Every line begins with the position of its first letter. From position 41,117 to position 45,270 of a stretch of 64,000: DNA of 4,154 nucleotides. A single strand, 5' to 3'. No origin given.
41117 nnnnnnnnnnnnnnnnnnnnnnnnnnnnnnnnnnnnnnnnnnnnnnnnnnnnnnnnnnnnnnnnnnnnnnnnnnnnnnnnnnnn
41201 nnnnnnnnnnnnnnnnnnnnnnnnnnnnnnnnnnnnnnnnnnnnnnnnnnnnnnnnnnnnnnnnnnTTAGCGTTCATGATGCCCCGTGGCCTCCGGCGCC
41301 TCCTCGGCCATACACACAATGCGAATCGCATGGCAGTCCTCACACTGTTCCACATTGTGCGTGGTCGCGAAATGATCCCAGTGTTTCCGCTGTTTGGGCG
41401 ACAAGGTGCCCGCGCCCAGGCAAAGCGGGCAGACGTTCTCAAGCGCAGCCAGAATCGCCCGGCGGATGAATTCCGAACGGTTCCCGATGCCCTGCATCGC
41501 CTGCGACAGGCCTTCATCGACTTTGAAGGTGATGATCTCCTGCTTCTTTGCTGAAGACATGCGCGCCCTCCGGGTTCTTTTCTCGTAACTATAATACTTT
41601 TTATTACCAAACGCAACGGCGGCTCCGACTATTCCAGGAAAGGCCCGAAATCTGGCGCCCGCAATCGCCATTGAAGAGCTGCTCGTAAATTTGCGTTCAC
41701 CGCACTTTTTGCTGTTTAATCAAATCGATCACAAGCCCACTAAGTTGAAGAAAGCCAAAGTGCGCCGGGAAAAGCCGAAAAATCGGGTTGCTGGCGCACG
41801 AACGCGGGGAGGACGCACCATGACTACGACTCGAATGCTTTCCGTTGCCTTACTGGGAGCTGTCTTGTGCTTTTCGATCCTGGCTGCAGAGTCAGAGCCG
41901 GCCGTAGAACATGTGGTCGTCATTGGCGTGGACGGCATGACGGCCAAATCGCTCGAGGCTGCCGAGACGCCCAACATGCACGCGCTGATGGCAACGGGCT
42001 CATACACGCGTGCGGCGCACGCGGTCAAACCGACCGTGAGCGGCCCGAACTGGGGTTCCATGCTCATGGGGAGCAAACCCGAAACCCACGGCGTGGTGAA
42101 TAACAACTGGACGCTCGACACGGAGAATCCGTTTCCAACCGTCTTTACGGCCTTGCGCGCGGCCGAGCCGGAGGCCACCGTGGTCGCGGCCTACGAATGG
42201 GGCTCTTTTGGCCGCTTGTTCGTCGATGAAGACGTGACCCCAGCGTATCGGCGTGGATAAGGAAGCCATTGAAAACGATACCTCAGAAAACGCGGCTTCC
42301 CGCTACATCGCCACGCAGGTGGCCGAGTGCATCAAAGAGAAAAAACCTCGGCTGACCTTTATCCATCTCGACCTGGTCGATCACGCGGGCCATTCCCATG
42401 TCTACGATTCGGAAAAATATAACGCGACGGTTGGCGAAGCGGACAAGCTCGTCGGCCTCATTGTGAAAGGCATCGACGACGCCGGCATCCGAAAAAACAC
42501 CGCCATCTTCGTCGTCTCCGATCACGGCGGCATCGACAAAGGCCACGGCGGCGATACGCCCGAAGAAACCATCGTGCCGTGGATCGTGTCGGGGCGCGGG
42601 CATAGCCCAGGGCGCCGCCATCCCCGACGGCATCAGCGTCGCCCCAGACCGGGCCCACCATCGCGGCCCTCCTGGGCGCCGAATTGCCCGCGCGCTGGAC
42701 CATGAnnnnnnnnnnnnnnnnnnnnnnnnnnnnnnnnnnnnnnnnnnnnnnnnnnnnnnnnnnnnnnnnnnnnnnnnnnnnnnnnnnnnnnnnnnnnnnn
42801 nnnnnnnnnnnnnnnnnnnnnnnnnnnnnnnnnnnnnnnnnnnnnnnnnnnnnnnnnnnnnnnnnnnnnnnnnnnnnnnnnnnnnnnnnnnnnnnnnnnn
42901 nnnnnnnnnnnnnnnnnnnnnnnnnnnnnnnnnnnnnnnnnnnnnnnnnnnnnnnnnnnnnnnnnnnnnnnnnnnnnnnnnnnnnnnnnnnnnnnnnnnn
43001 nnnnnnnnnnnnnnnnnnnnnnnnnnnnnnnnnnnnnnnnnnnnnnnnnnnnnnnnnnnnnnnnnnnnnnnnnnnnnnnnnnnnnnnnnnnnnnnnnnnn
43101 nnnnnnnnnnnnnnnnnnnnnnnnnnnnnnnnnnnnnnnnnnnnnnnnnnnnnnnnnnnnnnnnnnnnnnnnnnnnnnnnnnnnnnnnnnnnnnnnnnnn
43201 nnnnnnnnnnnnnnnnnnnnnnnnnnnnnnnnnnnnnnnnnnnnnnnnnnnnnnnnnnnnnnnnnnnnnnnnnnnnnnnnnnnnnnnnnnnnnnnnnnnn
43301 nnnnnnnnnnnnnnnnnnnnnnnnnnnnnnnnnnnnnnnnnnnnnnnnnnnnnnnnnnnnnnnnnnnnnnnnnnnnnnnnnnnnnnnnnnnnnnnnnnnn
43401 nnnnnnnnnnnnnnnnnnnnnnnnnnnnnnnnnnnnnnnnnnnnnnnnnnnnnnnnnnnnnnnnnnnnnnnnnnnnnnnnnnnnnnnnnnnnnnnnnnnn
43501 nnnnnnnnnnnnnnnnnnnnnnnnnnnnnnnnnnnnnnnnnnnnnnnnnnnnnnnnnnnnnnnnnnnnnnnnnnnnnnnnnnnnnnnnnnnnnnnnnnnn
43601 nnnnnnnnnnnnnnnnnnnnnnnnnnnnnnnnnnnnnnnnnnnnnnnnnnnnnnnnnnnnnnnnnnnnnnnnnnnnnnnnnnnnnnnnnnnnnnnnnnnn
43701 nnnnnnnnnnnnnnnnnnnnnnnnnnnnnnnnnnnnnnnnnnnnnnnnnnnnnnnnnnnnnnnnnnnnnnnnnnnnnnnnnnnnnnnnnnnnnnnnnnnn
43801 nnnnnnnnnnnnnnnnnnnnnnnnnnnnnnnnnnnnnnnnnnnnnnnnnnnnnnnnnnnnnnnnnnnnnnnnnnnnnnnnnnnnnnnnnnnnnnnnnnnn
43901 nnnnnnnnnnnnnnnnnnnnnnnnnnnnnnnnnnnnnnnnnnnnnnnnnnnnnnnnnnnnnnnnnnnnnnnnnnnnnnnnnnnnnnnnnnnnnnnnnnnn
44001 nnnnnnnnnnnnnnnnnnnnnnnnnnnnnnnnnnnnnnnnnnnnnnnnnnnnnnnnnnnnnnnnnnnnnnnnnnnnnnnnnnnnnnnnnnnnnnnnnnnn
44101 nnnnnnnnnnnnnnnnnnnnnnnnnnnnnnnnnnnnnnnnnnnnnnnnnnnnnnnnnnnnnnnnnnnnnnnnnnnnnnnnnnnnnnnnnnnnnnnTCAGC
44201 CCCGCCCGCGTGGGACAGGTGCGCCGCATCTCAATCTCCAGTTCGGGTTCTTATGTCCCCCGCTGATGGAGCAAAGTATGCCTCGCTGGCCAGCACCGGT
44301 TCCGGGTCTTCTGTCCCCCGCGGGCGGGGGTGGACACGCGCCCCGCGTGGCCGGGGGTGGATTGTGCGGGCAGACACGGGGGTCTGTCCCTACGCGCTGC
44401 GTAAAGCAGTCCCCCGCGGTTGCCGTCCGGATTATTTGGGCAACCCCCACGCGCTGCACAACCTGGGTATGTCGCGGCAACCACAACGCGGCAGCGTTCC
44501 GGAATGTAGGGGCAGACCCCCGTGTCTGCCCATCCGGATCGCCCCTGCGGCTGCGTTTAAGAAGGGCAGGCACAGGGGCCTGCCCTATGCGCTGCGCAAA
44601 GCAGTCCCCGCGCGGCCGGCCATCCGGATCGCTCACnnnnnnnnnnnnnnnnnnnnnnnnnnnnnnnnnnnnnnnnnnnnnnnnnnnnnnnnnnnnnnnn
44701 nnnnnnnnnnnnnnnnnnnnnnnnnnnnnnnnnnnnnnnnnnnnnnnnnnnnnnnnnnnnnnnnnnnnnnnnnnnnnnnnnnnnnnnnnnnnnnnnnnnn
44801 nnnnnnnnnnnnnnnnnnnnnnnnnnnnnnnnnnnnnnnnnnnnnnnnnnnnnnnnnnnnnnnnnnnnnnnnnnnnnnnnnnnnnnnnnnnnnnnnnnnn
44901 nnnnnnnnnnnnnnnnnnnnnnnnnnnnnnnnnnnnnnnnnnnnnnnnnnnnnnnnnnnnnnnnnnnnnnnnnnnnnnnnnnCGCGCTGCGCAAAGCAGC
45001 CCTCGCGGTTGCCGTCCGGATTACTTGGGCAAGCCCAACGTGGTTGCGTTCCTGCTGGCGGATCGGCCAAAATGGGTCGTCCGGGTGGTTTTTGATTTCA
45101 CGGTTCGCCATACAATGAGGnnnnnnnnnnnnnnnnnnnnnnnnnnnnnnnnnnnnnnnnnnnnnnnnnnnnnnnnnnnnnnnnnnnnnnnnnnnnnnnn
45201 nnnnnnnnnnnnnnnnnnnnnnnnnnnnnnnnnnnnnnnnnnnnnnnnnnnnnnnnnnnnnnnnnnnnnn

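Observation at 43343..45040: Nested IS30 remnants, REP array and 590-bp tandem duplication next to tRNA-Pro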

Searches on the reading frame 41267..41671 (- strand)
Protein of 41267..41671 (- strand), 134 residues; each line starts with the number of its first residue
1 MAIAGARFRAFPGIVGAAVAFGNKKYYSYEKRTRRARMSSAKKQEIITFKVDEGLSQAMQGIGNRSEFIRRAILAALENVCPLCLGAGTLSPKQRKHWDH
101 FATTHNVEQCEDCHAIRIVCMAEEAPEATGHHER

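Call 14: find_encoding_contigs(protein=window:41267-41671:-, flank=10000, max_places=10)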
Protein window:41267-41671:- (134 aa): no gene with exactly this product is on record in the collection.

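Call 16: search_protein_families(library=pfam, proteins=[window:41267-41671:-], max_evalue=0.01)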
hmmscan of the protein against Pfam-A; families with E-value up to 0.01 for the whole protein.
window:41267-41671:- (134 aa): 0 families

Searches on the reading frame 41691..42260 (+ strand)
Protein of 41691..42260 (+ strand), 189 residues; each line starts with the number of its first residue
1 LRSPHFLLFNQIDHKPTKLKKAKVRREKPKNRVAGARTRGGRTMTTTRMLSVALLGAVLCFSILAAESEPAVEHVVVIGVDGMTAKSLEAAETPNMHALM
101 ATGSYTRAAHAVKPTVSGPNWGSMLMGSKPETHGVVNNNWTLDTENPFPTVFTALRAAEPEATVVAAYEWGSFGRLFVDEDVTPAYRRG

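Call 16: search_protein_families(library=pfam, proteins=[window:41691-42260:+], max_evalue=0.01)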
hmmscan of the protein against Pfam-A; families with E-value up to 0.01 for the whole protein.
window:41691-42260:+ (189 aa): 1 family
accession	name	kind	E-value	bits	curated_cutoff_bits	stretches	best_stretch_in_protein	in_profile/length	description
PF01663.27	Phosphodiest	-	6.5e-18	65.9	23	1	75-145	1-72/342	Type I phosphodiesterase / nucleotide pyrophosphatase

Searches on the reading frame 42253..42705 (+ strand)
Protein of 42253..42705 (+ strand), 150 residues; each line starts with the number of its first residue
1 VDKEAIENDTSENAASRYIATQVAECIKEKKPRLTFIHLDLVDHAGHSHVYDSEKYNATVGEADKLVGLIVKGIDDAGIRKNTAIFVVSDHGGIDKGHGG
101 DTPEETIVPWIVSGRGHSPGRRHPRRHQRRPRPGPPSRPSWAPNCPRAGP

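Call 16: search_protein_families(library=pfam, proteins=[window:42253-42705:+], max_evalue=0.01)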
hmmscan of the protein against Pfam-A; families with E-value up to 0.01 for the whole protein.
window:42253-42705:+ (150 aa): 3 families
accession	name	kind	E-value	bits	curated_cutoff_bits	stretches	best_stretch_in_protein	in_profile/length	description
PF01663.27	Phosphodiest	-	1.5e-16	61.4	23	1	15-93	145-221/342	Type I phosphodiesterase / nucleotide pyrophosphatase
PF00884.28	Sulfatase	-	6.6e-08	32.6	25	1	33-123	200-283/301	Sulfatase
PF01676.23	Metalloenzyme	-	9e-07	29.1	24.3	1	7-121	122-229/252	Metalloenzyme superfamily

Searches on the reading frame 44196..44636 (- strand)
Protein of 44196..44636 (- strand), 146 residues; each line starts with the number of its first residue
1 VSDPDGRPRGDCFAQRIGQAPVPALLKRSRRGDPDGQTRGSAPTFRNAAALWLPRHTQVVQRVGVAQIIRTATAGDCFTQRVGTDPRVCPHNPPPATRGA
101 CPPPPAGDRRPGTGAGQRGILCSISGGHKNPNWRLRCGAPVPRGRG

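Call 68: find_homologous_proteins(query=window:44196-44636:-, max_evalue=0.001)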
Query window:44196-44636:- (146 aa): 3 proteins with E <= 0.001 among 79 candidates.
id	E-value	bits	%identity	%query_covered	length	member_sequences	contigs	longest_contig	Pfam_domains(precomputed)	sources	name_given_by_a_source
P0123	1.6e-15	75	69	39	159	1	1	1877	-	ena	-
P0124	3.9e-10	58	66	27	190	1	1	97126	-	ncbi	-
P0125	3.5e-6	45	85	23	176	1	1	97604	-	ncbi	-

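Call 69: find_encoding_contigs(protein=P0124, flank=4000, max_places=2)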
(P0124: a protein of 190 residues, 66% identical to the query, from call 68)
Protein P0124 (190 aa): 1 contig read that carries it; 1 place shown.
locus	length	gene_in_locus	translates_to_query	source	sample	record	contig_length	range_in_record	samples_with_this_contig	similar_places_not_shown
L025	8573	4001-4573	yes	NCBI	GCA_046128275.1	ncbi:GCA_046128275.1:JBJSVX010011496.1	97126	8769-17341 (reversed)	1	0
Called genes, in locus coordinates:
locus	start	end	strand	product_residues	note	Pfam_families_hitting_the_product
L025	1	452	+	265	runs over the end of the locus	PF01557:FAA_hydrolase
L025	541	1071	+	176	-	-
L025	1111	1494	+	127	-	PF00472:RF-1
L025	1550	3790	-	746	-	PF22085:NorB_cytochrome_c-like, PF00115:COX1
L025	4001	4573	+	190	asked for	-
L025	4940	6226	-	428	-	PF01408:GFO_IDH_MocA, PF22725:GFO_IDH_MocA_C3, PF19051:GFO_IDH_MocA_C2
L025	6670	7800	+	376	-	PF07719:TPR_2 (faint), PF13181:TPR_8 (faint), PF00515:TPR_1 (weak), PF13424:TPR_12 (faint), PF13414:TPR_11 (weak), PF13432:TPR_16 (weak), PF14559:TPR_19 (weak)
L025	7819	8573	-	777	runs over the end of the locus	PF09586:YfhO (faint)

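Call 70: find_encoding_contigs(protein=P0125, flank=4000, max_places=2)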
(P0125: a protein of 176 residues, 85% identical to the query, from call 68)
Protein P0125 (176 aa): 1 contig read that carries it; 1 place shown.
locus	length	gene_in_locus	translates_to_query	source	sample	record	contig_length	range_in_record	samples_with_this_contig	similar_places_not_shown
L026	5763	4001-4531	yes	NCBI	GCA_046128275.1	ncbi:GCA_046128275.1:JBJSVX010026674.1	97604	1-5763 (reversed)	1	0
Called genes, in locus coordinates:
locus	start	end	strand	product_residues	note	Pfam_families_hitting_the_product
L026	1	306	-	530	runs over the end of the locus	PF13200:DUF4015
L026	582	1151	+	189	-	PF01812:5-FTHF_cyc-lig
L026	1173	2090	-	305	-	PF01745:IPT (weak), PF13671:AAA_33 (faint), PF01715:IPPT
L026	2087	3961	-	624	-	PF02518:HATPase_c (weak), PF13589:HATPase_c_3, PF01119:DNA_mis_repair, PF08676:MutL_C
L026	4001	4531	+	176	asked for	-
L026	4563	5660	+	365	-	PF01547:SBP_bac_1, PF13416:SBP_bac_8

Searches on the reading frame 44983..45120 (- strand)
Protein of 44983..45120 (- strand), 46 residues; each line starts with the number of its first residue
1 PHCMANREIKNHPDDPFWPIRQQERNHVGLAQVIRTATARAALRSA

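Call 31: search_protein_families(library=ncbifam, proteins=[window:44983-45120:-], max_evalue=10)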
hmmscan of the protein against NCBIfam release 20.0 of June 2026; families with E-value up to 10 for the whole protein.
seq(46 aa): 1 family
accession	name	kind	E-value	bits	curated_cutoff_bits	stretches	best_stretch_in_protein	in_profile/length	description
NF007630.0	PRK10292.1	equivalog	0.16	12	82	1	23-41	30-48/69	fumarate hydratase FumD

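Call 32: search_protein_families(library=pfam, proteins=[window:44983-45120:-], max_evalue=10)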
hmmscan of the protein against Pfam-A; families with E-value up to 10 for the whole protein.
seq(46 aa): 1 family
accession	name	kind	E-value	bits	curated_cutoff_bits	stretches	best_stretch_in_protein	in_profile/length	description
PF10965.13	DUF2767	-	0.12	12.9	20.7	1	23-41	30-48/67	Protein of unknown function (DUF2767)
